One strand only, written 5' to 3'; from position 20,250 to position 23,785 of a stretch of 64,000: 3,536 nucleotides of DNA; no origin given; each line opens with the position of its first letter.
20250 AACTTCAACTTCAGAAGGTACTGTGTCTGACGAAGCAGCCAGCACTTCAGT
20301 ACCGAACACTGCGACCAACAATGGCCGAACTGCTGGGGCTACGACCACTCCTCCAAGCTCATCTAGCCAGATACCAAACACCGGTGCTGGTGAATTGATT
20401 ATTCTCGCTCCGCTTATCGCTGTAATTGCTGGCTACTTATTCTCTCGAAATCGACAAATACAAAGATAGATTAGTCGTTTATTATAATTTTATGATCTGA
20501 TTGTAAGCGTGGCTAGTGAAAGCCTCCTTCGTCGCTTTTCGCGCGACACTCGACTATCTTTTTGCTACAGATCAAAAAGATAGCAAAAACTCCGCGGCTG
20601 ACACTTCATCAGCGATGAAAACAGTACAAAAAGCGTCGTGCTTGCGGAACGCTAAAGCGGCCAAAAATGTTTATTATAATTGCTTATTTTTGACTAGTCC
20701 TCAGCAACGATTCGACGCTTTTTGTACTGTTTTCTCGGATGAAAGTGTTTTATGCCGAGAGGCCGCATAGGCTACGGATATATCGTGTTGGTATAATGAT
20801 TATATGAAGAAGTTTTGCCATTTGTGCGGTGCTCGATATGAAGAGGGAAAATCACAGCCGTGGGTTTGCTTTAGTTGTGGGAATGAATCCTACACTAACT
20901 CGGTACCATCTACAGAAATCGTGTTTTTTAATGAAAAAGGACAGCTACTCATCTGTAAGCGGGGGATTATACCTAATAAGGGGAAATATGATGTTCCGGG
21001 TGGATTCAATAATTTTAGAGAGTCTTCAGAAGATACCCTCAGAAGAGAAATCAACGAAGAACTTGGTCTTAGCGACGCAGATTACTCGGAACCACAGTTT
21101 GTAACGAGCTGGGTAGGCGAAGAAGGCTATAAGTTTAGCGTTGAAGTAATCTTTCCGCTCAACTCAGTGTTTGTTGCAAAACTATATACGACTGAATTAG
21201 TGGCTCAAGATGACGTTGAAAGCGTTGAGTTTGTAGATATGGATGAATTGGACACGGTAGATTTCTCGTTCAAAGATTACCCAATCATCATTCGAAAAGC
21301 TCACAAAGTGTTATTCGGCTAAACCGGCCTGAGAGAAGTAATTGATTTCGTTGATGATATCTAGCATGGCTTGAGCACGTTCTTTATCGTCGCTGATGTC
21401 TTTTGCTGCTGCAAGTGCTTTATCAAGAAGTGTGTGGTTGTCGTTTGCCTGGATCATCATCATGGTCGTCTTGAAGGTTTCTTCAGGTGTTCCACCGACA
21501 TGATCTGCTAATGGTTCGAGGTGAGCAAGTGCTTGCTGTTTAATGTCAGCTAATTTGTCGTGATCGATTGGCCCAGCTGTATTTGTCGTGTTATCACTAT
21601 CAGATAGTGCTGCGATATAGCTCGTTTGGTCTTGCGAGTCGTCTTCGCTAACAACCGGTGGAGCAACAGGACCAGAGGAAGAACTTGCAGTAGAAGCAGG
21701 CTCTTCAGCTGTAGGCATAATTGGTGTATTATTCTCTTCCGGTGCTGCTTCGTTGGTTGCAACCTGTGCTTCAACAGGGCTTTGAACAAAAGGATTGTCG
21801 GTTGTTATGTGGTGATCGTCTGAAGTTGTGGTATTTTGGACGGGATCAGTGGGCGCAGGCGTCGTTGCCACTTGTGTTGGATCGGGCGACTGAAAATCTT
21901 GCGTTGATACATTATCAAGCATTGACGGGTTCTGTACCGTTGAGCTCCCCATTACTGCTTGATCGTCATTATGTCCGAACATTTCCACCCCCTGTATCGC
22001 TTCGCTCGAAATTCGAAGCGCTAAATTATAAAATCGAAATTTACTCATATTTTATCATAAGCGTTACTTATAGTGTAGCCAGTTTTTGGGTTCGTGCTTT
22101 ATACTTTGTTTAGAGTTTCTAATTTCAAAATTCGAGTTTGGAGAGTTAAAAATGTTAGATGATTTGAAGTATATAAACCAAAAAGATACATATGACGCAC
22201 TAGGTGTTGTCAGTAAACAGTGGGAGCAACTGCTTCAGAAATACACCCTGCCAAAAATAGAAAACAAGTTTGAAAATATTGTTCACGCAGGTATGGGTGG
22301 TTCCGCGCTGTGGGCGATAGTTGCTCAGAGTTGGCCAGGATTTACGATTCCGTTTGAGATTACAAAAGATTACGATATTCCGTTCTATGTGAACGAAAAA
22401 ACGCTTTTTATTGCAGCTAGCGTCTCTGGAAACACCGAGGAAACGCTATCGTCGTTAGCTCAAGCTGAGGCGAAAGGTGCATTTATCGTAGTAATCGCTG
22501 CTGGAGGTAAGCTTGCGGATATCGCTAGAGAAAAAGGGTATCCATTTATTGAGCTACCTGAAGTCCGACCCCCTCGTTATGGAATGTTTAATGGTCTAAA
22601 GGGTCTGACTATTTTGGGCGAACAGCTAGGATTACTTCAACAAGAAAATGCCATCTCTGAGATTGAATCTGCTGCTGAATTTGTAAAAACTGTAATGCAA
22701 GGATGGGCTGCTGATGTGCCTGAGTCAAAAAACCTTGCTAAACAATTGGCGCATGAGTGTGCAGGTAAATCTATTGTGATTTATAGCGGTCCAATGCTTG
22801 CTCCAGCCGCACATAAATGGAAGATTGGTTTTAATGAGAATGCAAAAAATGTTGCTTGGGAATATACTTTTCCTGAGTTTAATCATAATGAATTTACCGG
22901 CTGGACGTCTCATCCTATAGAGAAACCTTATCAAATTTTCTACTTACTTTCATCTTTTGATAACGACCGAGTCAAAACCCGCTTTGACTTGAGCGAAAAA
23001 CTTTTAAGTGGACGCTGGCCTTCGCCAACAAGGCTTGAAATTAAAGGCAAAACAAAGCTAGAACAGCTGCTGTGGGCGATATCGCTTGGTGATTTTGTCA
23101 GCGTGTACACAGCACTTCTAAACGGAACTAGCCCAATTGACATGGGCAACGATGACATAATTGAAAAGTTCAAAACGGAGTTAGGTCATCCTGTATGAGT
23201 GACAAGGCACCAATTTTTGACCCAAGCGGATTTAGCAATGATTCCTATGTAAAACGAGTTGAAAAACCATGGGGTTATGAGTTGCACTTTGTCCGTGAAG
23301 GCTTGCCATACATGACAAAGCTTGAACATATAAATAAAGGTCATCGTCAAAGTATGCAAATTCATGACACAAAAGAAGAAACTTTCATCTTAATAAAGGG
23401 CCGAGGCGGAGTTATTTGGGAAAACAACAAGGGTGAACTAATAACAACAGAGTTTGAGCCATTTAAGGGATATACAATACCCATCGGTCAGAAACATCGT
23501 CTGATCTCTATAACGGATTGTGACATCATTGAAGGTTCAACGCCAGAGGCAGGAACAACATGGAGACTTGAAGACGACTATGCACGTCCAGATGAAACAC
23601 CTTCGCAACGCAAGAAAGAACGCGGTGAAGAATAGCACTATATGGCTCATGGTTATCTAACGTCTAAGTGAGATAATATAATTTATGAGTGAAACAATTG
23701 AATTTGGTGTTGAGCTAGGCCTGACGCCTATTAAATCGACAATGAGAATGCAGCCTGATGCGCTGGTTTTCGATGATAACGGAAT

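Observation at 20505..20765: Candidate novel structured RNA / repeat family, copy 1, with covarying helices shared with 52397-52645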

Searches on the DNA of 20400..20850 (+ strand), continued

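Call 107: search_with_rna_model(model_id=R1, sources=[L037, L039, L041, L042], filters=off, max_evalue=1)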
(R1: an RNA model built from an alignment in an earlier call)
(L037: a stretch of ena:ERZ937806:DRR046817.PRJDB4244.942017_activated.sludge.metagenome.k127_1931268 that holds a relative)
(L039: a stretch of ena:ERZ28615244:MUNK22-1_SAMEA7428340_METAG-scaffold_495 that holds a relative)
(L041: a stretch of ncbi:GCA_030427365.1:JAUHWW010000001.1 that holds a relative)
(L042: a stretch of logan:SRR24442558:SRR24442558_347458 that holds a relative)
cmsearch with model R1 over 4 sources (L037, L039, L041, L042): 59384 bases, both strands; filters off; matches with E-value up to 1: 2.
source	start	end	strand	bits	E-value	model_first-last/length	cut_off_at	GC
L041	15673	15696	+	10.6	0.38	45-69/72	no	0.58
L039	3741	3790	-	9.9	0.59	1-72/72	no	0.52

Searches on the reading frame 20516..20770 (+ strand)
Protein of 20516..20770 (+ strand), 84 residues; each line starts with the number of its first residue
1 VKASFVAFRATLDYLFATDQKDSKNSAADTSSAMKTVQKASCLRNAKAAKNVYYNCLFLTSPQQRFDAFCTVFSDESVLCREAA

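Call 102: search_protein_representatives(protein=window:20516-20770:+)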
Query: 84 residues. Proteins with E-value up to 0.001 (for the whole library): 0; up to 1e-10: 0; up to 1e-30: 0. The best 0 are listed.

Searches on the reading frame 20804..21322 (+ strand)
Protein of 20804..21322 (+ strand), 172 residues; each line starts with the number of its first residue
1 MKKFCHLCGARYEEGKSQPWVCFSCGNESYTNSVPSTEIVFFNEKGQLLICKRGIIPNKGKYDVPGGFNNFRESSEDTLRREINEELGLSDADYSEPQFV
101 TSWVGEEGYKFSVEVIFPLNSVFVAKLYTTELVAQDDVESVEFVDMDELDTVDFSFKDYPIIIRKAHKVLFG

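Call 19: find_encoding_contigs(protein=window:20804-21322:+, flank=3000, max_places=10)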
Protein window:20804-21322:+ (172 aa): no gene with exactly this product is on record in the collection.

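Call 25: search_protein_families(library=pfam, proteins=[window:20804-21322:+], max_evalue=0.01)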
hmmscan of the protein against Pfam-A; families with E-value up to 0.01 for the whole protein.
window:20804-21322:+ (172 aa): 1 family
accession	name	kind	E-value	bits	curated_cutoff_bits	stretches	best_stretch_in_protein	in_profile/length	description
PF00293.34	NUDIX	-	2.7e-12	47.3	21.1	1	37-152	6-121/134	NUDIX domain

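Call 46: find_homologous_proteins(query=window:20804-21322:+, max_evalue=1e-8)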
Query window:20804-21322:+ (172 aa): 5 proteins with E <= 1e-8 among 30 candidates.
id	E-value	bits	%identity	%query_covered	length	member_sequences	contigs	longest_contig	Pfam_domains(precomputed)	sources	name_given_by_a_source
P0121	5.3e-113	393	100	100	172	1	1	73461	PF00293.35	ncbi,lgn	-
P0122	8.8e-59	216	61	99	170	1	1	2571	PF00293.35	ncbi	-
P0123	1.3e-51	193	55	99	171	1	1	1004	PF22327.3,PF00293.35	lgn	-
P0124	2.5e-49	185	53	99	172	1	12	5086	PF22327.3,PF00293.35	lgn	-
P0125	8.0e-32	128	47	99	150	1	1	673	PF00293.35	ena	-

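Call 47: find_encoding_contigs(protein=P0122, flank=3000, max_places=3)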
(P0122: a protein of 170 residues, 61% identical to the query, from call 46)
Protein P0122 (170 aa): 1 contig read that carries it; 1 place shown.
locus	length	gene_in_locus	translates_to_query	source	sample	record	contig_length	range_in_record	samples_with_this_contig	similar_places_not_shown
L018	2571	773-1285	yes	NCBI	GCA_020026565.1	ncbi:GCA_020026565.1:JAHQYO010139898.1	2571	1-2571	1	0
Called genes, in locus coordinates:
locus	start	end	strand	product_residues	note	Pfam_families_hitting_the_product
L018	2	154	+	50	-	?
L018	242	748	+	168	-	-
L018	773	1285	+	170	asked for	PF00293:NUDIX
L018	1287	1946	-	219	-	-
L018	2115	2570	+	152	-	?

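Call 48: find_encoding_contigs(protein=P0124, flank=5000, max_places=10)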
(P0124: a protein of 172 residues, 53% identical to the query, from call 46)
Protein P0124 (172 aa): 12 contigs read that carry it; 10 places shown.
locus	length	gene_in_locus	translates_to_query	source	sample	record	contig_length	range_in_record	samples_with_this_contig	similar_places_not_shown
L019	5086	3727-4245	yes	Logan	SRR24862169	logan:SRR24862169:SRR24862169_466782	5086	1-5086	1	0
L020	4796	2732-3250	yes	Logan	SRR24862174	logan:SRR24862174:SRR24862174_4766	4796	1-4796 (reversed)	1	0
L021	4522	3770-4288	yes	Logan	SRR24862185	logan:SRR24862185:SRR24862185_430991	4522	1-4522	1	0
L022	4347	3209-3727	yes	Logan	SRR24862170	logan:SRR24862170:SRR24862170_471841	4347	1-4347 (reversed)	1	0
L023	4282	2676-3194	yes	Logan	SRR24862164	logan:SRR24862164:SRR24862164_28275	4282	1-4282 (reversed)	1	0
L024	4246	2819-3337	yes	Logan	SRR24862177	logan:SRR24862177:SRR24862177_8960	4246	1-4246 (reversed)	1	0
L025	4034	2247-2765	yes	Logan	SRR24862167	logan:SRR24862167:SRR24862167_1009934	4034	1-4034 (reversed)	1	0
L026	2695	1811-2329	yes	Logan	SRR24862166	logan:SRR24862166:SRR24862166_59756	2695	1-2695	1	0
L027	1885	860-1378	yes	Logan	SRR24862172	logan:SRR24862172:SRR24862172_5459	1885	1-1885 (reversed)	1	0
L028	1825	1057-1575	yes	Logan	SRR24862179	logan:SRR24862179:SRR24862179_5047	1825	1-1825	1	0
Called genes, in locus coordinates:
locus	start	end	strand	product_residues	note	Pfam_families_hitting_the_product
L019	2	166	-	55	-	?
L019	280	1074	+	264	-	-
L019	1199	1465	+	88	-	PF00166:Cpn10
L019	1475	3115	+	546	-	PF00118:Cpn60_TCP1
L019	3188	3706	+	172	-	-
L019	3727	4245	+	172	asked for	PF00293:NUDIX, PF22327:Nudt16-like (weak)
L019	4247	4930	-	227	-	-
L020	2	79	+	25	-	?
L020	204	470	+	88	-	PF00166:Cpn10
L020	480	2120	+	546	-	PF00118:Cpn60_TCP1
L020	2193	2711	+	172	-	-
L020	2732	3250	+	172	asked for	PF00293:NUDIX, PF22327:Nudt16-like (weak)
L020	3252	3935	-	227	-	-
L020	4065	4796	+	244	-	?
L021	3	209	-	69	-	?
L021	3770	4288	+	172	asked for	PF00293:NUDIX, PF22327:Nudt16-like (weak)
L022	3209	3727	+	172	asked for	PF00293:NUDIX, PF22327:Nudt16-like (weak)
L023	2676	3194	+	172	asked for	PF00293:NUDIX, PF22327:Nudt16-like (weak)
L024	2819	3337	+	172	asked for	PF00293:NUDIX, PF22327:Nudt16-like (weak)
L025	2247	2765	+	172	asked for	PF00293:NUDIX, PF22327:Nudt16-like (weak)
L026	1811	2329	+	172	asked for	PF00293:NUDIX, PF22327:Nudt16-like (weak)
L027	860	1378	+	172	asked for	PF00293:NUDIX, PF22327:Nudt16-like (weak)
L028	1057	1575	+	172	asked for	PF00293:NUDIX, PF22327:Nudt16-like (weak)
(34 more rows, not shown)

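Call 49: find_encoding_contigs(protein=P0121, flank=10000, max_places=5)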
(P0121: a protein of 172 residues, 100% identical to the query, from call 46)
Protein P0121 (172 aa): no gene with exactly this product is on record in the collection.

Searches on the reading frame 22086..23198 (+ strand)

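Call 25: search_protein_families(library=pfam, proteins=[window:22086-23198:+], max_evalue=0.01)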
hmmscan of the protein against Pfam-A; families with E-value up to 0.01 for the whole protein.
window:22086-23198:+ (370 aa): 2 families
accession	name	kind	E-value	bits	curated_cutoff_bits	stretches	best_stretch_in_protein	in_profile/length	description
PF10432.14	bact-PGI_C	-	1.9e-35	122.5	24.5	1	215-366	2-151/151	Bacterial phospho-glucose isomerase C-terminal SIS domain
PF01380.27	SIS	-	0.0021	18.3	25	1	101-139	50-88/131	SIS domain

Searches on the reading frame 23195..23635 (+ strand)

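Call 62: search_protein_families(library=pfam, proteins=[window:23195-23635:+], max_evalue=0.001)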
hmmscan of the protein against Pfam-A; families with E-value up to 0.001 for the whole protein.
window:23195-23635:+ (146 aa): 2 families
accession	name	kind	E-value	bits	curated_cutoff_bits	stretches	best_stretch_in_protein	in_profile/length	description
PF07883.17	Cupin_2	-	0.00015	21.8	27.2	1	43-108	2-61/70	Cupin domain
PF01050.24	MannoseP_isomer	-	0.00022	21.8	23.6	1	19-104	9-88/116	Mannose-6-phosphate isomerase C-terminal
